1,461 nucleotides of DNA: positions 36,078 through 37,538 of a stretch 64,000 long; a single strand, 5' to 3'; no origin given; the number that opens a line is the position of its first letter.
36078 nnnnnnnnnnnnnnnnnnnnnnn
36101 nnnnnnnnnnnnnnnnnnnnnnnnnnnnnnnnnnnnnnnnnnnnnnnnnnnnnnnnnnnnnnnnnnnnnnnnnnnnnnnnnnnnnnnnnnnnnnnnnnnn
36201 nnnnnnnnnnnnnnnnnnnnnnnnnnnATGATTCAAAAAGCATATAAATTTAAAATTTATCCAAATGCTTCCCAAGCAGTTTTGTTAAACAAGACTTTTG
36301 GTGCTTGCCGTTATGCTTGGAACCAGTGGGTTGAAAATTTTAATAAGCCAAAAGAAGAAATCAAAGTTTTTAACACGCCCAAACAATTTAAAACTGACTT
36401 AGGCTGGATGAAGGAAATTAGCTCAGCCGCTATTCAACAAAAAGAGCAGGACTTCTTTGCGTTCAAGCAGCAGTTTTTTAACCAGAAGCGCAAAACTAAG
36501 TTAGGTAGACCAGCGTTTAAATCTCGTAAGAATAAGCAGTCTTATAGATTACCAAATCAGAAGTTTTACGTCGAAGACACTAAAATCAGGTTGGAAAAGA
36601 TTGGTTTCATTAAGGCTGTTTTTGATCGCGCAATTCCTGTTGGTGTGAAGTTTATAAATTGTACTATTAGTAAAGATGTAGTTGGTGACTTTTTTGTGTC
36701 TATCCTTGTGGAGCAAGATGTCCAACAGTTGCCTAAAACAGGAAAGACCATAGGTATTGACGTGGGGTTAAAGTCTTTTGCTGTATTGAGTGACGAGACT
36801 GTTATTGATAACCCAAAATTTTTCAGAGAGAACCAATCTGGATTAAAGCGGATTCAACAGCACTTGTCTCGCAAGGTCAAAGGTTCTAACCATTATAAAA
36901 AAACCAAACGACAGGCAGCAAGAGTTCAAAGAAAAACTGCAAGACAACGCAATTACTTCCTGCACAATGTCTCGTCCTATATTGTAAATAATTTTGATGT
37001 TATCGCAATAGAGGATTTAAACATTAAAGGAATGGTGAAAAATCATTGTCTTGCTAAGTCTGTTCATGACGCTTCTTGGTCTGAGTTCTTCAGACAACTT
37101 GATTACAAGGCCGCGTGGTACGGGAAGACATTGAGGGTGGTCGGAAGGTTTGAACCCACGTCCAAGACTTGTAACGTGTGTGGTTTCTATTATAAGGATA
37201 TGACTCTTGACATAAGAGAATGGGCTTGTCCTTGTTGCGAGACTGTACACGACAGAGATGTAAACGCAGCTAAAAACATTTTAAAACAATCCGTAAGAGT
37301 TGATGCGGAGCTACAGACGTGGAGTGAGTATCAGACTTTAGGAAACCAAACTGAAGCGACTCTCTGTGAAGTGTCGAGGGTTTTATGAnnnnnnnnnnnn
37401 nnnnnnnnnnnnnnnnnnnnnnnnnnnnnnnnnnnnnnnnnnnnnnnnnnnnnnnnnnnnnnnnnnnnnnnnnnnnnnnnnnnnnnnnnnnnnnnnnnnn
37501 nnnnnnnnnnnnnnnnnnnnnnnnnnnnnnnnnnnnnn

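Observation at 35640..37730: IS607-family element (serine-recombinase TnpA + TnpB) inserted in the phage genome, with possible omega-RNA and a coupled third ORF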

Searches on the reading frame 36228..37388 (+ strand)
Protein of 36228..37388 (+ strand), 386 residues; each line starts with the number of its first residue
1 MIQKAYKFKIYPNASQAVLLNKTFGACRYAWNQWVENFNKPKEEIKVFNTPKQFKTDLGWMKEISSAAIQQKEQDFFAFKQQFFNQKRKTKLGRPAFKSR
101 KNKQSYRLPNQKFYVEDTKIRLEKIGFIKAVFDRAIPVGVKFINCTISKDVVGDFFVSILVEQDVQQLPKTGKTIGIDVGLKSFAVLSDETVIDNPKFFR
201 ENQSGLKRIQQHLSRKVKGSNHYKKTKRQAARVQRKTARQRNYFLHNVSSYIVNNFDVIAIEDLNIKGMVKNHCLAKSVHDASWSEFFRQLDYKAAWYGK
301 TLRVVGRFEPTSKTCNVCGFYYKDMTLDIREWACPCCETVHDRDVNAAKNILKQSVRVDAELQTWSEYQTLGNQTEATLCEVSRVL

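Call 3: search_protein_families(library=pfam, proteins=[window:36228-37388:+], max_evalue=0.01)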
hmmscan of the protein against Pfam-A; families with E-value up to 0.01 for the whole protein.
window:36228-37388:+ (386 aa): 3 families
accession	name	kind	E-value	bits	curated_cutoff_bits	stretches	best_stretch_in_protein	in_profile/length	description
PF01385.25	OrfB_IS605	-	8.6e-28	97.4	30.5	1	158-272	1-119/120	Probable transposase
PF07282.18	Cas12f1-like_TNB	-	5.9e-23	81.2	26.3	1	284-351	1-60/60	Cas12f1-like, TNB domain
PF12323.14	HTH_OrfB_IS605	-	1.9e-13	50.1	21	1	1-33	1-33/47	Helix-turn-helix domain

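Call 4: search_protein_families(library=ncbifam, proteins=[window:36228-37388:+], max_evalue=0.01)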
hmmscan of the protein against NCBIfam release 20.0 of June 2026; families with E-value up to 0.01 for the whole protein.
window:36228-37388:+ (386 aa): 5 families
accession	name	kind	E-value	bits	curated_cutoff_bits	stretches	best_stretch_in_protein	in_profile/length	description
NF038281.1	IS200_TnpB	exception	3.3e-108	362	425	1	3-355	1-359/360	IS200/IS605 family element RNA-guided endonuclease TnpB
NF040570.1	guided_TnpB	subfamily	8.8e-87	291.9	100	1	6-353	1-388/389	RNA-guided endonuclease TnpB family protein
NF038280.1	IS607_TnpB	exception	2e-52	178.6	350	1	4-357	4-394/431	IS607 family element RNA-guided endonuclease TnpB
NF038192.1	V_cas_c2c8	exception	8.9e-30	104.2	350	1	85-271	168-384/457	type V CRISPR-associated protein C2c8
TIGR01766.2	TIGR01766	domain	3.9e-12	46.5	32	1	238-305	2-76/82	IS200/IS605 family accessory protein TnpB-related protein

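Call 14: find_related_loci(query=window:36228-37388:+, collection=viral_contigs, flank=4000)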
Query window:36228-37388:+ (386 aa) in viral_contigs; peptide patterns used: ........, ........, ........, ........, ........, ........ (x = any residue, [..] = any of these).
27 stretches matched a pattern; 23 encode a relative of the query (tblastn E <= 1e-3); 23 distinct loci.
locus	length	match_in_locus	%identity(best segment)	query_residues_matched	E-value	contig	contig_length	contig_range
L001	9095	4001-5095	40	2-351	4e-79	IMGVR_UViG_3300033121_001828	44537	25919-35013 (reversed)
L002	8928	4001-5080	42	1-353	4e-78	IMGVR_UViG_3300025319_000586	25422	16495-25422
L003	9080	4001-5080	42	1-353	4e-78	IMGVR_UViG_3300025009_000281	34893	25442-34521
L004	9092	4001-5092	40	2-360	2e-76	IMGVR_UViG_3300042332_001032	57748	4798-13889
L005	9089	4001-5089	39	4-351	4e-76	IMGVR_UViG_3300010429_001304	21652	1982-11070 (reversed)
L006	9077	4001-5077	40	5-360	6e-74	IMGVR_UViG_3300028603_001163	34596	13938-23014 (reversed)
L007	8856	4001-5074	39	4-353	7e-69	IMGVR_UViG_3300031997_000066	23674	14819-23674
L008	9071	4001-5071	38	4-352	3e-68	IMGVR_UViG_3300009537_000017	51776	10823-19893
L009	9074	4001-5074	37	4-353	4e-65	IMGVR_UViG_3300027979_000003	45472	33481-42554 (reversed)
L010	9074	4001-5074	39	1-358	4e-65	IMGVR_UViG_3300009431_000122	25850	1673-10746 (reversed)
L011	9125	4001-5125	34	1-364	8e-64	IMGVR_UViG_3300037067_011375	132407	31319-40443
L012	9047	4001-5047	40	4-351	3e-67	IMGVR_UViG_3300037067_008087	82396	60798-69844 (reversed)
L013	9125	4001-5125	34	1-364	8e-64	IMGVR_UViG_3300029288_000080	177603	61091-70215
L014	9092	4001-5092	39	2-360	2e-67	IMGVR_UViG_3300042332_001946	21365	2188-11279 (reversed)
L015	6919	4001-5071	35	2-353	5e-57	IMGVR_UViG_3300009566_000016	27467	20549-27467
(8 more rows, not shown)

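Call 15: find_homologous_proteins(query=window:36228-37388:+)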
Query window:36228-37388:+ (386 aa): 7604 proteins with E <= 0.001 among 8000 candidates; the best 120 are listed.
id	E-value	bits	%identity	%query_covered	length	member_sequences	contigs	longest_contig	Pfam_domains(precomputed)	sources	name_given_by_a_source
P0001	1.3e-209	714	78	100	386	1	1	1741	PF12323.15,PF01385.26,PF07282.19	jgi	jgi:putative transposase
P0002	1.5e-198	678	75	100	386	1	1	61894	PF12323.15,PF01385.26,PF07282.19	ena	-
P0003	1.1e-193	662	73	100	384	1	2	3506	PF12323.15,PF01385.26,PF07282.19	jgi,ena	jgi:putative transposase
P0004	9.1e-193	658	73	100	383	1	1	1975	PF12323.15,PF01385.26,PF07282.19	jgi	jgi:putative transposase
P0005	2.2e-188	644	74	100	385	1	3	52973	PF12323.15,PF01385.26,PF07282.19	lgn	-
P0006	4.2e-182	623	70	100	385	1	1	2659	PF12323.15,PF01385.26,PF07282.19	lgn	-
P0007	3.5e-180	617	70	100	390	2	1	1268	PF12323.15,PF01385.26,PF07282.19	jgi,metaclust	metaclust:\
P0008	4.4e-180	617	70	100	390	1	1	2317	PF12323.15,PF01385.26,PF07282.19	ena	-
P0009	5.0e-176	603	68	100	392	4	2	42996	PF12323.15,PF01385.26,PF07282.19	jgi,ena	jgi:putative transposase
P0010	6.5e-176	603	68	100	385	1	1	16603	PF12323.15,PF01385.26,PF07282.19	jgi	jgi:putative transposase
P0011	1.5e-173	595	68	100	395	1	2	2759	PF12323.15,PF01385.26,PF07282.19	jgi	jgi:putative transposase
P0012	3.5e-173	594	66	100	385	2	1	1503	PF12323.15,PF01385.26,PF07282.19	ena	-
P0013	1.4e-171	589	68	99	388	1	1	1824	PF12323.15,PF01385.26,PF07282.19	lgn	-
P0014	8.2e-171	586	68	98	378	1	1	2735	PF12323.15,PF01385.26,PF07282.19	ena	-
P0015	1.0e-170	586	68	100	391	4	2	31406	PF12323.15,PF01385.26,PF07282.19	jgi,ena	-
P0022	5.6e-162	557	66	100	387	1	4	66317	PF12323.15,PF01385.26,PF07282.19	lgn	-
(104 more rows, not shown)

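Call 17: find_encoding_contigs(protein=P0002, flank=4000, max_places=2)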
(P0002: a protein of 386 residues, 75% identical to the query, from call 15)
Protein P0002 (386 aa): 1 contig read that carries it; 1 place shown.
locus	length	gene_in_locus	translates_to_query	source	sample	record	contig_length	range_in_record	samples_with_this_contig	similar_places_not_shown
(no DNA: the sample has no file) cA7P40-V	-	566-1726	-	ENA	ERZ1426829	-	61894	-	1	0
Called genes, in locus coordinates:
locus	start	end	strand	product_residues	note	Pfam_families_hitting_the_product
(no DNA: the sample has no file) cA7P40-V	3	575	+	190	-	?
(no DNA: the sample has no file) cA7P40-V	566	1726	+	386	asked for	PF12323:HTH_OrfB_IS605, PF01385:OrfB_IS605, PF07282:Cas12f1-like_TNB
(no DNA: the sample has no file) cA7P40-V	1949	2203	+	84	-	-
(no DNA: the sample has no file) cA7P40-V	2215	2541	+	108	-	-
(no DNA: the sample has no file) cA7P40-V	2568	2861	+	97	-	-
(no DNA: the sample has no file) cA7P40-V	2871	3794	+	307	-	-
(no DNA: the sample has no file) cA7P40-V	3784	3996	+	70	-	-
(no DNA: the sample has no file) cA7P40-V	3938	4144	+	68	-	-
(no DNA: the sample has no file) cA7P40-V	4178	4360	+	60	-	-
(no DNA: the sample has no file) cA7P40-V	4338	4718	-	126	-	PF10686:YAcAr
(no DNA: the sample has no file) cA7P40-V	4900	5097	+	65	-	-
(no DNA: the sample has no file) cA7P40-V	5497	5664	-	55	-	-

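Call 18: find_encoding_contigs(protein=P0005, flank=4000, max_places=3)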
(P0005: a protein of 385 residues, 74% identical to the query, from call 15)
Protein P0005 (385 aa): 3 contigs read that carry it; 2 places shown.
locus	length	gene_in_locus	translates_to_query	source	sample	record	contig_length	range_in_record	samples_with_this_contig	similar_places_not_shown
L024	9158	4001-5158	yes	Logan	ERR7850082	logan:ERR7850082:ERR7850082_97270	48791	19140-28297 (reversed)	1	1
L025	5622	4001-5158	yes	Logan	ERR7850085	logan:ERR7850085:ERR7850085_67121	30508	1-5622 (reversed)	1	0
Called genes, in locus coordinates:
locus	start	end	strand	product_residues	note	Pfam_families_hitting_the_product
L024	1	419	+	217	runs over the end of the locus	PF00657:Lipase_GDSL, PF13472:Lipase_GDSL_2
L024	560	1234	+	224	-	-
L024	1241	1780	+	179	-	-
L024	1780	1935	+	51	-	-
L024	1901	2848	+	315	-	PF01555:N6_N4_Mtase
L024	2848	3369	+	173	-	PF18143:HAD_SAK_2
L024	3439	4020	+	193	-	PF00239:Resolvase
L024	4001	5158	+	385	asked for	PF12323:HTH_OrfB_IS605, PF01385:OrfB_IS605, PF07282:Cas12f1-like_TNB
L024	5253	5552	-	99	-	-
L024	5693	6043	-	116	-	PF20274:cREC_REC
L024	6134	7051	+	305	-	-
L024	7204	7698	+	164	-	PF06414:Zeta_toxin (faint), PF08433:KTI12, PF13671:AAA_33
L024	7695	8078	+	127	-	-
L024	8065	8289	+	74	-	PF22811:Zn_ribbon_NrdR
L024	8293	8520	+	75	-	-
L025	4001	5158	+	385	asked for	PF12323:HTH_OrfB_IS605, PF01385:OrfB_IS605, PF07282:Cas12f1-like_TNB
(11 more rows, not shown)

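Call 20: find_encoding_contigs(protein=P0009, flank=3000, max_places=2)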
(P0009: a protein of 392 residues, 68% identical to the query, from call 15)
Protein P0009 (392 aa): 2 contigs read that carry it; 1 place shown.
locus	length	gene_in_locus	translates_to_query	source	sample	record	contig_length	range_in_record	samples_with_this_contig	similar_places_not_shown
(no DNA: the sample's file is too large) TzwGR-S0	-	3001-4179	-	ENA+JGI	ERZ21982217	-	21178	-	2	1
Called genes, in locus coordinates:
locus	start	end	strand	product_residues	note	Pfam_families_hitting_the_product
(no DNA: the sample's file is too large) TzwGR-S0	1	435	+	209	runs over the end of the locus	-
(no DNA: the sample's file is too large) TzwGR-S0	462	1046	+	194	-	PF13521:AAA_28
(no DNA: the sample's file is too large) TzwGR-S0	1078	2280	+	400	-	PF12323:HTH_OrfB_IS605, PF01385:OrfB_IS605, PF07282:Cas12f1-like_TNB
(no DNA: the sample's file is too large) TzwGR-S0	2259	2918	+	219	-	PF06941:NT5C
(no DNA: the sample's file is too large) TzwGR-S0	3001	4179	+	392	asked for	PF12323:HTH_OrfB_IS605, PF01385:OrfB_IS605, PF07282:Cas12f1-like_TNB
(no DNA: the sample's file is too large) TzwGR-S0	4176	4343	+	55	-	-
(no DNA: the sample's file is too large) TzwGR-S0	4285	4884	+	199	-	PF01844:HNH, PF14279:HNH_5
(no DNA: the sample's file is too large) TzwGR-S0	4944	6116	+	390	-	PF01467:CTP_transf_like, PF01121:CoaE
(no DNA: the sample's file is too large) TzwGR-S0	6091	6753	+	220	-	-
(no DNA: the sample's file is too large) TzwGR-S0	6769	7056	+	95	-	-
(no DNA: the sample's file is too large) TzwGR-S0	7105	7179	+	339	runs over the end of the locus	PF09414:RNA_ligase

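Call 21: find_encoding_contigs(protein=P0010, flank=3000, max_places=2)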
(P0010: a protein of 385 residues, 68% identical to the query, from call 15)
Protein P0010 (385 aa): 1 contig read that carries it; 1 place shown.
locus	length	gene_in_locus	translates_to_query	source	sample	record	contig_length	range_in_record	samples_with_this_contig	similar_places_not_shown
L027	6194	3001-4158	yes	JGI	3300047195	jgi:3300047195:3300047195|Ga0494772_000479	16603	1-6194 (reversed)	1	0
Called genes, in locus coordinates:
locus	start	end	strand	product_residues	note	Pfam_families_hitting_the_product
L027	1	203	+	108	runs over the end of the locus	-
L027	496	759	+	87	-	-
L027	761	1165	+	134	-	-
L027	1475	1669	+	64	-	-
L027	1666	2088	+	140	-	-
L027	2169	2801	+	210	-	-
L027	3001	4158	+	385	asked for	PF12323:HTH_OrfB_IS605, PF01385:OrfB_IS605, PF07282:Cas12f1-like_TNB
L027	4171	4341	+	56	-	-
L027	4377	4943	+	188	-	-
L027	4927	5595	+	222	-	PF00300:His_Phos_1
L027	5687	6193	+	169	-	?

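Call 22: find_encoding_contigs(protein=P0015, flank=3000, max_places=2)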
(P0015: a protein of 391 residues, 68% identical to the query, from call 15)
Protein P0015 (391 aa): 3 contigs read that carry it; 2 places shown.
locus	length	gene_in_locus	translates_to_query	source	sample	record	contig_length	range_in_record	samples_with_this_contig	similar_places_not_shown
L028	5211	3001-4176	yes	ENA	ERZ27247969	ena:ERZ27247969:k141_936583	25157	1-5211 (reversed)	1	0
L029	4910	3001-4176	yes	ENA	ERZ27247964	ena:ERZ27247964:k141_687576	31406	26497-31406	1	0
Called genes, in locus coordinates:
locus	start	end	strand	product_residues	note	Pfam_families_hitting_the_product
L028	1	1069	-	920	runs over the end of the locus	-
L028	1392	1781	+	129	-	-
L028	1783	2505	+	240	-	PF04448:DUF551 (weak)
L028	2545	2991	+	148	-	-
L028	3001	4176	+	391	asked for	PF12323:HTH_OrfB_IS605, PF01385:OrfB_IS605, PF07282:Cas12f1-like_TNB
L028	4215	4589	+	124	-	-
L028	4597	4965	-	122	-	-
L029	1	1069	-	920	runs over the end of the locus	-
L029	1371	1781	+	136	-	-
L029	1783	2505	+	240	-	PF04448:DUF551 (weak)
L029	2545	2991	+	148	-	-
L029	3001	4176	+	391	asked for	PF12323:HTH_OrfB_IS605, PF01385:OrfB_IS605, PF07282:Cas12f1-like_TNB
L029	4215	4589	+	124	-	-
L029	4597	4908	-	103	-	?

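Call 23: find_encoding_contigs(protein=P0003, flank=3000, max_places=2)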
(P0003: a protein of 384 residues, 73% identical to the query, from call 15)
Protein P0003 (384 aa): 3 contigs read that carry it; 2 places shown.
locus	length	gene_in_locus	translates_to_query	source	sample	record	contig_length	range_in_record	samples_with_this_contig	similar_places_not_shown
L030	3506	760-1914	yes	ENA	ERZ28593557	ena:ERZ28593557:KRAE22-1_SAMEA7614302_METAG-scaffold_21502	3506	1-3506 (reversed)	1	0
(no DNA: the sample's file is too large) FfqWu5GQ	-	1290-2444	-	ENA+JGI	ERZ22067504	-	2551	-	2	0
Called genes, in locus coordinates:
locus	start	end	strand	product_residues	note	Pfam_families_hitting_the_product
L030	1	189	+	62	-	?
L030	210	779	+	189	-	PF00239:Resolvase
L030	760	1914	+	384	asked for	PF12323:HTH_OrfB_IS605, PF01385:OrfB_IS605, PF07282:Cas12f1-like_TNB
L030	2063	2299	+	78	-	-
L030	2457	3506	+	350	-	?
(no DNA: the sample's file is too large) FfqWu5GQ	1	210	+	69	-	?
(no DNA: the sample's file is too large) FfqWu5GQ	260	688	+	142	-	-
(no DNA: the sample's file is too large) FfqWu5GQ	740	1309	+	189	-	PF00239:Resolvase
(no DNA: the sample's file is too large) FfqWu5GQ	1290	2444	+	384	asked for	PF12323:HTH_OrfB_IS605, PF01385:OrfB_IS605, PF07282:Cas12f1-like_TNB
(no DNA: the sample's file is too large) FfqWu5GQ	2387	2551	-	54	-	?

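Call 40: find_encoding_contigs(protein=P0001, flank=1500, max_places=1)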
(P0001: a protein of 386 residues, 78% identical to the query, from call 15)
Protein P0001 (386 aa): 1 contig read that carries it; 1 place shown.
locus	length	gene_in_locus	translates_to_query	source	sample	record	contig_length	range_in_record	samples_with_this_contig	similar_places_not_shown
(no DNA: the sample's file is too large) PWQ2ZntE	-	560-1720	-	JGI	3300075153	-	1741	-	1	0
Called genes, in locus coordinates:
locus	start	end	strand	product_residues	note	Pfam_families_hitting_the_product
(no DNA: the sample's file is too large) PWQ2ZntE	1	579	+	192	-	?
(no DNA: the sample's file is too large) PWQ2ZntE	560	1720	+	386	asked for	PF12323:HTH_OrfB_IS605, PF01385:OrfB_IS605, PF07282:Cas12f1-like_TNB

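Call 41: find_encoding_contigs(protein=P0006, flank=1500, max_places=1)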
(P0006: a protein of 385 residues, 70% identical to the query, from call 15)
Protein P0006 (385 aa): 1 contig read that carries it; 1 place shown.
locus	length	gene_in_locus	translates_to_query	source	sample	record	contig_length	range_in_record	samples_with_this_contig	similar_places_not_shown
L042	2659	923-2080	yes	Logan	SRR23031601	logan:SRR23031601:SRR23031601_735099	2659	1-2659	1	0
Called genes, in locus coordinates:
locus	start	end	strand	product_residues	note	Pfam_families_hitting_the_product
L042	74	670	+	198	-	-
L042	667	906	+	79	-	-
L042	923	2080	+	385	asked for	PF12323:HTH_OrfB_IS605, PF01385:OrfB_IS605, PF07282:Cas12f1-like_TNB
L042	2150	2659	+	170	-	?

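Call 42: find_encoding_contigs(protein=P0022, flank=3000, max_places=2)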
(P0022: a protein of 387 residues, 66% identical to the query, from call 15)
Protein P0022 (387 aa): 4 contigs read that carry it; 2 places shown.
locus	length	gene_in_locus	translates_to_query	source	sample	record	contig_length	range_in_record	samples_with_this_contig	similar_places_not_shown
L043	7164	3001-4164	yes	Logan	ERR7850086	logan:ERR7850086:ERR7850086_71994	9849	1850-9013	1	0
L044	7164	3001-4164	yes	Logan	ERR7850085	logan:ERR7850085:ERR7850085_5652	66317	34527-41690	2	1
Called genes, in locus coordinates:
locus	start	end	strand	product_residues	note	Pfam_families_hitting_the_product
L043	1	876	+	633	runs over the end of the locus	PF13522:GATase_6, PF13537:GATase_7, PF00733:Asn_synthase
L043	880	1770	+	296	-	PF00535:Glycos_transf_2 (weak), PF13632:Glyco_trans_2_3 (weak)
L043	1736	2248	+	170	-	-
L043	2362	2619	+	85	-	-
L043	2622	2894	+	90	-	-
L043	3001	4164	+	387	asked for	PF12323:HTH_OrfB_IS605, PF01385:OrfB_IS605, PF07282:Cas12f1-like_TNB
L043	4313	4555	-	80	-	-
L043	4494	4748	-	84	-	-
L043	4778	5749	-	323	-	PF26125:AcrVA2-like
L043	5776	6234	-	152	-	-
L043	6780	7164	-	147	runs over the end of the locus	-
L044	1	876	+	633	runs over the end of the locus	PF13522:GATase_6, PF13537:GATase_7, PF00733:Asn_synthase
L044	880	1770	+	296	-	PF00535:Glycos_transf_2 (weak), PF13632:Glyco_trans_2_3 (weak)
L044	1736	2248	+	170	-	-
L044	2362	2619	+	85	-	-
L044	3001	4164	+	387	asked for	PF12323:HTH_OrfB_IS605, PF01385:OrfB_IS605, PF07282:Cas12f1-like_TNB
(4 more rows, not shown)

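Call 48: search_solved_structures(query=window:36228-37388:+, max_evalue=0.00001, show_alignments=1)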
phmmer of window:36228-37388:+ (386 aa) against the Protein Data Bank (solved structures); distinct sequences matched with E-value up to 0.00001: 11.
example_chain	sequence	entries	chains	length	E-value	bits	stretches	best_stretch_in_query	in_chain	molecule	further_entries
9yyg_A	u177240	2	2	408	4.8e-74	252.9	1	3-356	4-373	AI-designed RNA-guided nuclease | AI-generated RNA-guided nuclease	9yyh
8bf8_A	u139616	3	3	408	8e-66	225.9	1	3-356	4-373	RNA-guided DNA endonuclease TnpB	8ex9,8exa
8h1j_A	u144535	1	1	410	8.1e-66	225.9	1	3-356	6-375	RNA-guided DNA endonuclease TnpB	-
9jfo_A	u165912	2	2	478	3.1e-39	138.4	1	217-353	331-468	LaTranC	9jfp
9jfq_A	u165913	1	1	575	9e-39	136.9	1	217-353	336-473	LaTranC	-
8iaz_A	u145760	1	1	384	2.1e-32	115.9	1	4-351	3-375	Transposase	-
9j09_A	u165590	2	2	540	2.2e-30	109.3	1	117-363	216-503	Transposase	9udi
9b0l_P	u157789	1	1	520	1.1e-11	47.8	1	170-356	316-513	TnpB-like protein L79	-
23vu_A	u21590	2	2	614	2.6e-08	36.6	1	223-356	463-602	UnCas12m4a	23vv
8hr5_A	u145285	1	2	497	3.9e-08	36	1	162-355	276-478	Transposase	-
9nzp_A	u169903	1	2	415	2.3e-07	33.5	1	158-359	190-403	IS200/IS605 family element transposase accessory protein TnpB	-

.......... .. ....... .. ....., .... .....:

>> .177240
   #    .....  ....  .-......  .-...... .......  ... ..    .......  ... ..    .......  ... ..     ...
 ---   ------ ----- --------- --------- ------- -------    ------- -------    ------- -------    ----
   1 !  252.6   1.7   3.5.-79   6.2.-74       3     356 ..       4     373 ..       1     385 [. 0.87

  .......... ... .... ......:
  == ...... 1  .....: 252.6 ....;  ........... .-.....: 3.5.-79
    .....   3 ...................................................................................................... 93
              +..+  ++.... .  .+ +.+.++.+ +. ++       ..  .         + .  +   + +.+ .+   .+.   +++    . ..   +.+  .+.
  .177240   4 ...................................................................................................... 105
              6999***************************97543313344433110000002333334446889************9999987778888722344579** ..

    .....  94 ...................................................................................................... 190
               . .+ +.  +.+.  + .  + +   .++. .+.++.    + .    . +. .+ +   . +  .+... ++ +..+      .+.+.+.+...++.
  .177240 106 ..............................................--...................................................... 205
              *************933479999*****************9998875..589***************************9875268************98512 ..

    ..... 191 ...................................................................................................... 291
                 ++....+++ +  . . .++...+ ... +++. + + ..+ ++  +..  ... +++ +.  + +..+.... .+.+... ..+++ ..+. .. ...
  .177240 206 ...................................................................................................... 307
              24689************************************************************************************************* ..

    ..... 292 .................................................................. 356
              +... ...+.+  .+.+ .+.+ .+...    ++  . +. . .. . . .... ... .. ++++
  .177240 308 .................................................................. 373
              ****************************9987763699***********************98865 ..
